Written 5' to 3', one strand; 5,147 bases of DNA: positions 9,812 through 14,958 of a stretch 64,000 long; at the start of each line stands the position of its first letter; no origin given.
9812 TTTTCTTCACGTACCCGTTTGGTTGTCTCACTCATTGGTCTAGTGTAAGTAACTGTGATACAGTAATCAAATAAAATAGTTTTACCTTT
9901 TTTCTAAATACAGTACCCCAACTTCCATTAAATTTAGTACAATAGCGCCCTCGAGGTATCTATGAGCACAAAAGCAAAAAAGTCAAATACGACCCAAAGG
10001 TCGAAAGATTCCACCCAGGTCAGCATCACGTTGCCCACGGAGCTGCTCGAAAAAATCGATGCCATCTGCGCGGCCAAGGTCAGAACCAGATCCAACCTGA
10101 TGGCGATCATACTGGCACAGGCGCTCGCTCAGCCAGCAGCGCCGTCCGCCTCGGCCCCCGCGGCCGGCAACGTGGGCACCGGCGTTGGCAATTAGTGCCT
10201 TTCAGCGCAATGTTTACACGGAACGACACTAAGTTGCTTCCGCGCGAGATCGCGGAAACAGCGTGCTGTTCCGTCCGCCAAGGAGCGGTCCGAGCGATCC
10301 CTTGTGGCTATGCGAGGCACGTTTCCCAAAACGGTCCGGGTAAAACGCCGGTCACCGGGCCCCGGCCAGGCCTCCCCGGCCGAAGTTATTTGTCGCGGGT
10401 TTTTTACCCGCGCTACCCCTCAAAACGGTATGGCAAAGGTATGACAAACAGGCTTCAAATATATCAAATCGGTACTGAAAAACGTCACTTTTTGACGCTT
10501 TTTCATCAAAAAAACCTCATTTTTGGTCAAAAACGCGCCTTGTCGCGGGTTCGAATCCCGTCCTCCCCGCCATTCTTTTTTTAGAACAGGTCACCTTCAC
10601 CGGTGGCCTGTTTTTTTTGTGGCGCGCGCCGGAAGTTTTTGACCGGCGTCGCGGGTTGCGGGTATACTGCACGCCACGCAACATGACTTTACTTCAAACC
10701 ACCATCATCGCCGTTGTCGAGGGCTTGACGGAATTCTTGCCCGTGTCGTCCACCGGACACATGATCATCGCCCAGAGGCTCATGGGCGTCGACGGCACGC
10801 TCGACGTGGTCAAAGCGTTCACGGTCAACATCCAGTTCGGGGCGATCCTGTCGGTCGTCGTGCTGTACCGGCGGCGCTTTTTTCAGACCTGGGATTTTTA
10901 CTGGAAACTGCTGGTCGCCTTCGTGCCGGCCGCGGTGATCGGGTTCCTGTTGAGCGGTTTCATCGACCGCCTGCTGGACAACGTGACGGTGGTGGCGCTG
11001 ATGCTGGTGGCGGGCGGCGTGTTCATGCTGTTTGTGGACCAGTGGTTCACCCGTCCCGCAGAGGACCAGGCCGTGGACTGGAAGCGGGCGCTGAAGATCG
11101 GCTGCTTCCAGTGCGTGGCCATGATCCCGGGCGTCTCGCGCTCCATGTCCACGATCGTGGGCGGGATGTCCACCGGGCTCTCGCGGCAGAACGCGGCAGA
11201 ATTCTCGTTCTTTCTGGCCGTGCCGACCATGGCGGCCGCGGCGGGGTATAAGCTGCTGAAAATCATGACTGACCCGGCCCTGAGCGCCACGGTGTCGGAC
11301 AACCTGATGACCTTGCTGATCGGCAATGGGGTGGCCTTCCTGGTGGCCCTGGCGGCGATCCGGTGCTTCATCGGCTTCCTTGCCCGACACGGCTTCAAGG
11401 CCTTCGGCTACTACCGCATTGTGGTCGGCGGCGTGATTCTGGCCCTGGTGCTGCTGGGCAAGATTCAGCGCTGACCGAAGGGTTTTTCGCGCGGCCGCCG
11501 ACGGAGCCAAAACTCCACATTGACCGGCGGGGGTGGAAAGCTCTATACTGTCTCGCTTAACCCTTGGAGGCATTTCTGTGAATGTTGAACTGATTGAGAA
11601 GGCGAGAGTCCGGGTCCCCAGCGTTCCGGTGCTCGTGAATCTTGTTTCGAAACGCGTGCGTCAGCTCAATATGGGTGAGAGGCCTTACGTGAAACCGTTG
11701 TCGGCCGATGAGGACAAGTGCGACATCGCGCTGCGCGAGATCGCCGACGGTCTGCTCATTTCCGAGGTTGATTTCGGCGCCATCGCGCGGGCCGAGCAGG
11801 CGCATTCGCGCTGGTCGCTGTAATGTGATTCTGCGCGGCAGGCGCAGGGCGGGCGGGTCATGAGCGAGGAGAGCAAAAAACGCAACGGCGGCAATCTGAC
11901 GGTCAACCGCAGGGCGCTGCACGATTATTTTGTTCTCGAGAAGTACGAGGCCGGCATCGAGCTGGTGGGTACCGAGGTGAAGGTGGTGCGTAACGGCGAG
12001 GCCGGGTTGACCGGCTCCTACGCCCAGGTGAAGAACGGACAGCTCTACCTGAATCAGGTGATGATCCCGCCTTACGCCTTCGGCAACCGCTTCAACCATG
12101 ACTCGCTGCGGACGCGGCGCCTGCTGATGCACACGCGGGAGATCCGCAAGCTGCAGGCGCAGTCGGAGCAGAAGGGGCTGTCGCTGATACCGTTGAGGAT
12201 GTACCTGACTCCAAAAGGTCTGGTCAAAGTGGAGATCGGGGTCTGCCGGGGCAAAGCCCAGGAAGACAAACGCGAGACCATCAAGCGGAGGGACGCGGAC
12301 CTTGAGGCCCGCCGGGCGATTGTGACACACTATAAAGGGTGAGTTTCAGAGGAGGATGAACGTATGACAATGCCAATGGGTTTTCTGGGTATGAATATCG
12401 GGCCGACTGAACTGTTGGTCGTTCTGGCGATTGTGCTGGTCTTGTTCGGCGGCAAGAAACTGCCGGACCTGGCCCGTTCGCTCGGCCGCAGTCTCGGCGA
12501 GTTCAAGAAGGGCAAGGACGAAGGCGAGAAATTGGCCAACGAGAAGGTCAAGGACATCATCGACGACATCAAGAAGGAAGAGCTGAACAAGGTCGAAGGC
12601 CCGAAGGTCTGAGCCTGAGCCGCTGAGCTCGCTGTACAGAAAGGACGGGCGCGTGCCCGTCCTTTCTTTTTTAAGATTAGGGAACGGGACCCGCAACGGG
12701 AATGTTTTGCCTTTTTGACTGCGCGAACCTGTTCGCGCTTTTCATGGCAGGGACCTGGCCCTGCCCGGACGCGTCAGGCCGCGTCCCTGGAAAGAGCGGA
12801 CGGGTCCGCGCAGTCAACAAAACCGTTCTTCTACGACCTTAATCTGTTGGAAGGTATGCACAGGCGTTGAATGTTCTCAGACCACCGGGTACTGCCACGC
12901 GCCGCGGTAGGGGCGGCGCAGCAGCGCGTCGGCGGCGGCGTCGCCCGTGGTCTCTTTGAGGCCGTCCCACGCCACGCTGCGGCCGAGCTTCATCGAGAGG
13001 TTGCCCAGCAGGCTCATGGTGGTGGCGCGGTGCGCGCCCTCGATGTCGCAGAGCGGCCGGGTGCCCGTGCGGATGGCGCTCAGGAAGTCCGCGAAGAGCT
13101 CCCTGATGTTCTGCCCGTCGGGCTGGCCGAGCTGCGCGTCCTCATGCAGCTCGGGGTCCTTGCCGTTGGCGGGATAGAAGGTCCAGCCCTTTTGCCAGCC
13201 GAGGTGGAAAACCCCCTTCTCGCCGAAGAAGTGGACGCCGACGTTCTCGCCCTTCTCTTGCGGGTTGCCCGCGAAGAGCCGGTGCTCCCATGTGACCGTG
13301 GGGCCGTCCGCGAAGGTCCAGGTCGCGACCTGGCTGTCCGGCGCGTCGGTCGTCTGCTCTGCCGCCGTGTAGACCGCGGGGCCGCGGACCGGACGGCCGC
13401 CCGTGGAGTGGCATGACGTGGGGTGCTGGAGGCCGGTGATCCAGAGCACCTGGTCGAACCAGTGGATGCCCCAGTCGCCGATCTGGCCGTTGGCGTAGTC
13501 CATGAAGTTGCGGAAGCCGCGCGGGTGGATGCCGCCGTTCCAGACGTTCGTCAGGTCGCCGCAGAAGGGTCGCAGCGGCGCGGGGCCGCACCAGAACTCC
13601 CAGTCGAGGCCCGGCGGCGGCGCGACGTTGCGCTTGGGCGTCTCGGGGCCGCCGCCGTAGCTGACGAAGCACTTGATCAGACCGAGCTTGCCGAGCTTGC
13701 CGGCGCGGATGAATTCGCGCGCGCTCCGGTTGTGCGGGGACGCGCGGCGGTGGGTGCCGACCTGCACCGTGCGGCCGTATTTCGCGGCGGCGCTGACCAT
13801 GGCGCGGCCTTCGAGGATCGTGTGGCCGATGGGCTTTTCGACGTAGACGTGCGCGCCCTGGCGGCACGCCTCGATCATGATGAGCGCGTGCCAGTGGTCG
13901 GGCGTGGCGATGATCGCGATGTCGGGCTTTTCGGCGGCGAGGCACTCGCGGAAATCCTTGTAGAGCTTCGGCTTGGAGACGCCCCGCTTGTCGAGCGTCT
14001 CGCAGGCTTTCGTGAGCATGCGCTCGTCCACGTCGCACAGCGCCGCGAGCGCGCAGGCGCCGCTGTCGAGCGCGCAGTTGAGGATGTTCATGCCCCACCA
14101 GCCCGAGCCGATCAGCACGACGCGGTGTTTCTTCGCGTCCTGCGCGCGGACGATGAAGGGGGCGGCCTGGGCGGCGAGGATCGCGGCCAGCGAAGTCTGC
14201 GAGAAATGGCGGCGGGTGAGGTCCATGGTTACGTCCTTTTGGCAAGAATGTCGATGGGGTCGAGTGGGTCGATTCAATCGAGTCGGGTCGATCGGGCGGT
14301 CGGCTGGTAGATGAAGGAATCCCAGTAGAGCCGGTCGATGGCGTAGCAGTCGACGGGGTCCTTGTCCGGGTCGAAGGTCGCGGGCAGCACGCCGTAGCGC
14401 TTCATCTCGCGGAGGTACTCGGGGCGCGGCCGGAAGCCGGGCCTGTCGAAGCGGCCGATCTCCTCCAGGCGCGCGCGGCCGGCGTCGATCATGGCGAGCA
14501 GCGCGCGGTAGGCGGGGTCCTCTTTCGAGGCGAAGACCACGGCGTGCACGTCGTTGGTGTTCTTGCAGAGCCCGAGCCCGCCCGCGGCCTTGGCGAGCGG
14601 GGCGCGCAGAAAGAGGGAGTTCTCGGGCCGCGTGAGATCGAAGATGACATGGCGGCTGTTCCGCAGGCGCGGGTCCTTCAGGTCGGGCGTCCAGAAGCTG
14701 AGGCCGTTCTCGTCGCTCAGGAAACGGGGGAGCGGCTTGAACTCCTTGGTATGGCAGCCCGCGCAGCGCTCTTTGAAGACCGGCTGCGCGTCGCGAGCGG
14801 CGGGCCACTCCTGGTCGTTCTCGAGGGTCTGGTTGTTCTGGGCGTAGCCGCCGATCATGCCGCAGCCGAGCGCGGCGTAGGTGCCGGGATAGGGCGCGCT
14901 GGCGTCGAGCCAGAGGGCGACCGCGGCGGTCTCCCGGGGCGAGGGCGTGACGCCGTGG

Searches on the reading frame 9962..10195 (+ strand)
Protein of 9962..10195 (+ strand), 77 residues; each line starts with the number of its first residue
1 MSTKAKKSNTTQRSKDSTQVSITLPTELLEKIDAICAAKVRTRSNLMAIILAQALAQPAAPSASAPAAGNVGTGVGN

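Call 87: search_protein_families(library=pfam, proteins=[window:9962-10195:+], max_evalue=0.01)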
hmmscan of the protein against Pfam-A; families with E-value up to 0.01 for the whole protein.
window:9962-10195:+ (77 aa): 3 families
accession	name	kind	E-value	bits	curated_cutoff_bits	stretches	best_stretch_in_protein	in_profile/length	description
PF07878.17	RHH_5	-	8.7e-10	38.6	26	1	20-57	4-41/43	CopG-like RHH_1 or ribbon-helix-helix domain, RHH_5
PF15919.11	HicB_lk_antitox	-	3.5e-05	24.4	27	1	11-48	83-120/123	HicB_like antitoxin of bacterial toxin-antitoxin system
PF01402.27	RHH_1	-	5.8e-05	23.3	20.5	1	19-57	1-39/39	Ribbon-helix-helix protein, copG family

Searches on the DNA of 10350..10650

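Call 83: search_rna_families(source=window, start=10350, end=10650, threshold=evalue, max_evalue=10, show_alignments=2)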
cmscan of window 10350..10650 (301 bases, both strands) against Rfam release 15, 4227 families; matches with E-value up to 10: 17.
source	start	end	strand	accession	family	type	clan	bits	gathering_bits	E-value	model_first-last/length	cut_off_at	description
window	10425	10610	+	RF00628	RgsA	Gene; sRNA;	-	19.2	88.4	0.0092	1-194/194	no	RgsA sRNA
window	10495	10618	+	RF02344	ar14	Gene; sRNA;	-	18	58.8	0.23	1-123/123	no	Alphaproteobacterial ar14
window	10516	10569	-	RF04351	Plastid-psbl-rps4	Cis-reg;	-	17.1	68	0.43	1-53/53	no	Plastid-psbl-rps4 3UTR RNA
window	10446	10515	-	RF02296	TtnuCD20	Gene; snRNA; snoRNA; CD-box;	-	15.8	80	4.4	1-66/66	no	Tetrahymena snoRNA TtnuCD20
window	10488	10534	-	RF03998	mir-2160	Gene; miRNA;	-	15.7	70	7.7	1-93/93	no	mir-2160 microRNA precursor family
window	10492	10616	+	RF02356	BjrC1505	Gene; sRNA;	-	15.5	50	1.2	1-140/140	no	Alphaproteobacterial sRNA BjrC1505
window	10583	10620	+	RF00489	ctRNA_p42d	Gene; antisense;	-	15.1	50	1.7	1-46/46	no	ctRNA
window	10460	10513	-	RF01858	RsaF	Gene; sRNA;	-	15.1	60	2.5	1-119/119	no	RNA Staph. aureus F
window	10571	10617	+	RF02871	ncS54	Gene; sRNA;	-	14.8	43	0.8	1-79/79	no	Burkholderia sRNA 54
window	10434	10514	+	RF02859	Arrc11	Gene; sRNA;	-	14.3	52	6.3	1-175/175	no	Actinobacillus sRNA 11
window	10527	10597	-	RF01761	wcaG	Cis-reg;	-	14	42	3.1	1-98/98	no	wcaG RNA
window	10549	10639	-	RF01932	bxd_4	Gene; lncRNA;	-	12.9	40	5.3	16-106/106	no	Bithoraxoid conserved region 4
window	10523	10613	+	RF02553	YrlA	Gene; sRNA;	-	12.7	69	9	1-114/114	no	Y RNA-like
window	10577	10632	-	RF02066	STnc320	Gene; sRNA;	-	12.7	50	9.4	1-55/55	no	Salmonella enterica sRNA STnc320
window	10553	10625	+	RF00519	suhB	Gene; sRNA;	CL00108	12.4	41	4.9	1-77/77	no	Makes More Granules Regulator RNA (mmgR)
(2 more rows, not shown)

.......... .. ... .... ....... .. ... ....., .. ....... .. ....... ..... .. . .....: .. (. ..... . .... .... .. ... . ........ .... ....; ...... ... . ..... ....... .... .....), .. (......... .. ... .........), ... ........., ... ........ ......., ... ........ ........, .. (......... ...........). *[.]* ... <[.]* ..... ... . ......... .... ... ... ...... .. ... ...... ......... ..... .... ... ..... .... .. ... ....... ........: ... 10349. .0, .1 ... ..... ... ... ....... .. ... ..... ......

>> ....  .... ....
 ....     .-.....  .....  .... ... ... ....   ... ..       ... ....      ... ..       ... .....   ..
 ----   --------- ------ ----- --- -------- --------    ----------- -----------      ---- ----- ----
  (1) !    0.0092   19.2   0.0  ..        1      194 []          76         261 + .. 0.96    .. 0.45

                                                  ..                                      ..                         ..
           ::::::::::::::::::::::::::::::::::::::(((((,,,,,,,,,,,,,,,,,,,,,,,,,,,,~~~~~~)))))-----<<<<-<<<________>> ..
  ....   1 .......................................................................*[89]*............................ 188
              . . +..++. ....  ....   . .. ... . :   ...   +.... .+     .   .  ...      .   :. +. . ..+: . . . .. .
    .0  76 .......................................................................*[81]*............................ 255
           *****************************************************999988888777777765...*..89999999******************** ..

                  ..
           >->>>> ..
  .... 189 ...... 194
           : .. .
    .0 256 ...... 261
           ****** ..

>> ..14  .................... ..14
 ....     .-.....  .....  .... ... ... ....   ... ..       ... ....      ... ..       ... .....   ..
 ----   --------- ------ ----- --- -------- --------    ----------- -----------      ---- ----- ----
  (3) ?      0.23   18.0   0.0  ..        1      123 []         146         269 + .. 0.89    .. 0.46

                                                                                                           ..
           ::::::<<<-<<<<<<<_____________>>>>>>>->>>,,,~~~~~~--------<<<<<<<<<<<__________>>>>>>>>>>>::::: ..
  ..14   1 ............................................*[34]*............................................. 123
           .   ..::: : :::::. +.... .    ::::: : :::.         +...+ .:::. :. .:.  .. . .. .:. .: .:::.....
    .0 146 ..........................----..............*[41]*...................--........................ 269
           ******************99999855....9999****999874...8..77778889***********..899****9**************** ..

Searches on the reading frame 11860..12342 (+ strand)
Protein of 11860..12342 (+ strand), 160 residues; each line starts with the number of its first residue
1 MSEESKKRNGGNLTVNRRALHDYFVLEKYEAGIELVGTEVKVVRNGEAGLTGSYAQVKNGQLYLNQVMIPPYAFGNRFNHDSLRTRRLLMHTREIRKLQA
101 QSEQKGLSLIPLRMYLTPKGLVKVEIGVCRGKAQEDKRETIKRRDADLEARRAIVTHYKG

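Call 68: find_homologous_proteins(query=window:11860-12342:+, max_evalue=1e-20)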
Query window:11860-12342:+ (160 aa): 7938 proteins with E <= 1e-20 among 8000 candidates; the best 120 are listed.
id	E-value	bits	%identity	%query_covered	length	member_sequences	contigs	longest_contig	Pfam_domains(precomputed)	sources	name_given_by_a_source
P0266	4.6e-99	346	100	100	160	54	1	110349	PF01668.24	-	-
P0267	1.3e-90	319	93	100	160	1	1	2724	PF01668.24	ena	-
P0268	1.8e-90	318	93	100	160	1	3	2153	PF01668.24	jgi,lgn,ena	-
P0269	2.5e-90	318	93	100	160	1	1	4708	PF01668.24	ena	-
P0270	2.9e-90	318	93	100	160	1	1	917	PF01668.24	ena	-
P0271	5.4e-90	317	93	100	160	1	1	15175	PF01668.24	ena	-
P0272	6.6e-90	317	93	100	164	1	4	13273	PF01668.24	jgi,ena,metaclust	metaclust:\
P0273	7.6e-90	316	92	100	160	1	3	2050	PF01668.24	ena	-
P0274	2.5e-89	315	92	100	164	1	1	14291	PF01668.24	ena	-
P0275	2.7e-89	315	93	100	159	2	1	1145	PF01668.24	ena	-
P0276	3.1e-89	314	91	100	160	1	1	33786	PF01668.24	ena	-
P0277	3.4e-89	314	91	100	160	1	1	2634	PF01668.24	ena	-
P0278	3.5e-89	314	91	100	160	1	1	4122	PF01668.24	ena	-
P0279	1.5e-88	312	91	100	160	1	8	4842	PF01668.24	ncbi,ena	-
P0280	1.9e-88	312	92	100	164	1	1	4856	PF01668.24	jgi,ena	-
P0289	6.9e-88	310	90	100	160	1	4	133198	PF01668.24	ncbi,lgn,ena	-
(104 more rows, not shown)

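Call 69: find_encoding_contigs(protein=P0266, flank=10000, max_places=10)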
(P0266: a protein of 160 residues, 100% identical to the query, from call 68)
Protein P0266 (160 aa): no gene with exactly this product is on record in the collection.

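Call 70: find_encoding_contigs(protein=P0289, flank=10000, max_places=4)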
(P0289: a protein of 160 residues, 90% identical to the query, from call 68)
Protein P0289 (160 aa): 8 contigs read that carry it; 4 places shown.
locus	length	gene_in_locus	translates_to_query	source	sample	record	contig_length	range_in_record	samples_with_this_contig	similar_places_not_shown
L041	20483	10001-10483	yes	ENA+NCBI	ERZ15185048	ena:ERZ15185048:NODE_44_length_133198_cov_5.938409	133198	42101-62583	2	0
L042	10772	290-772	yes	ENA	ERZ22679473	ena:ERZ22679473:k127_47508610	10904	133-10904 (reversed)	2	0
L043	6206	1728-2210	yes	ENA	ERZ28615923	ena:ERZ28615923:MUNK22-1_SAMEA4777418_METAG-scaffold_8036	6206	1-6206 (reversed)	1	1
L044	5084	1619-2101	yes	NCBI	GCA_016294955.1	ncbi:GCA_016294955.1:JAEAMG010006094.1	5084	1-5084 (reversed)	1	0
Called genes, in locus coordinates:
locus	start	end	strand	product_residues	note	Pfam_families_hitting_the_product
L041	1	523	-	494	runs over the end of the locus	PF07669:Eco57I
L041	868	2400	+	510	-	PF01011:PQQ (faint), PF13360:PQQ_2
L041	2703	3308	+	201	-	-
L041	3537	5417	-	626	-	PF00069:Pkinase, PF01636:APH (faint), PF07714:PK_Tyr_Ser-Thr, PF03109:ABC1 (weak), PF14531:Kinase-like (weak)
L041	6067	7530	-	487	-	PF01408:GFO_IDH_MocA, PF19051:GFO_IDH_MocA_C2, PF22725:GFO_IDH_MocA_C3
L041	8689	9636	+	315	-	PF04616:Glyco_hydro_43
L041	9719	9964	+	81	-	PF01192:RNA_pol_Rpb6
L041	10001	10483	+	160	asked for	PF01668:SmpB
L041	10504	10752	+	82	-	PF02416:TatA_B_E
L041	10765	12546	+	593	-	PF00005:ABC_tran, PF13304:AAA_21 (faint)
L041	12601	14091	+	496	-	PF00633:HHH (faint), PF01541:GIY-YIG (weak), PF27096:UvrC_M, PF02151:UVR (weak), PF08459:UvrC_RNaseH_dom, PF14520:HHH_5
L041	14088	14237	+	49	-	-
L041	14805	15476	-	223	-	PF02581:TMP-TENI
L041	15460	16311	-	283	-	PF02110:HK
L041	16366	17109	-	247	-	PF00005:ABC_tran, PF02463:SMC_N (weak), PF13304:AAA_21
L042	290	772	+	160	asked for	PF01668:SmpB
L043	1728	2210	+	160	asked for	PF01668:SmpB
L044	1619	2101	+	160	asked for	PF01668:SmpB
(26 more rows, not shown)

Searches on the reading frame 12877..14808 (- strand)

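Call 9: search_protein_families(library=pfam, proteins=[window:12877-14808:-], max_evalue=0.001)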
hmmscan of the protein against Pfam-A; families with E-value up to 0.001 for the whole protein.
window:12877-14808:- (643 aa): 3 families
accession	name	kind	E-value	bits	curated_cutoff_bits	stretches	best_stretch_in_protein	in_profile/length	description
PF01408.29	GFO_IDH_MocA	-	3.8e-17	63.5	24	1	229-351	2-119/120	Oxidoreductase family, NAD-binding Rossmann fold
PF19051.5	GFO_IDH_MocA_C2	-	7.6e-14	52.3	23.3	1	397-639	48-253/254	Oxidoreductase family, C-terminal alpha/beta domain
PF22725.1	GFO_IDH_MocA_C3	-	5.1e-11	43.1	27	1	431-534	34-123/124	GFO/IDH/MocA C-terminal domain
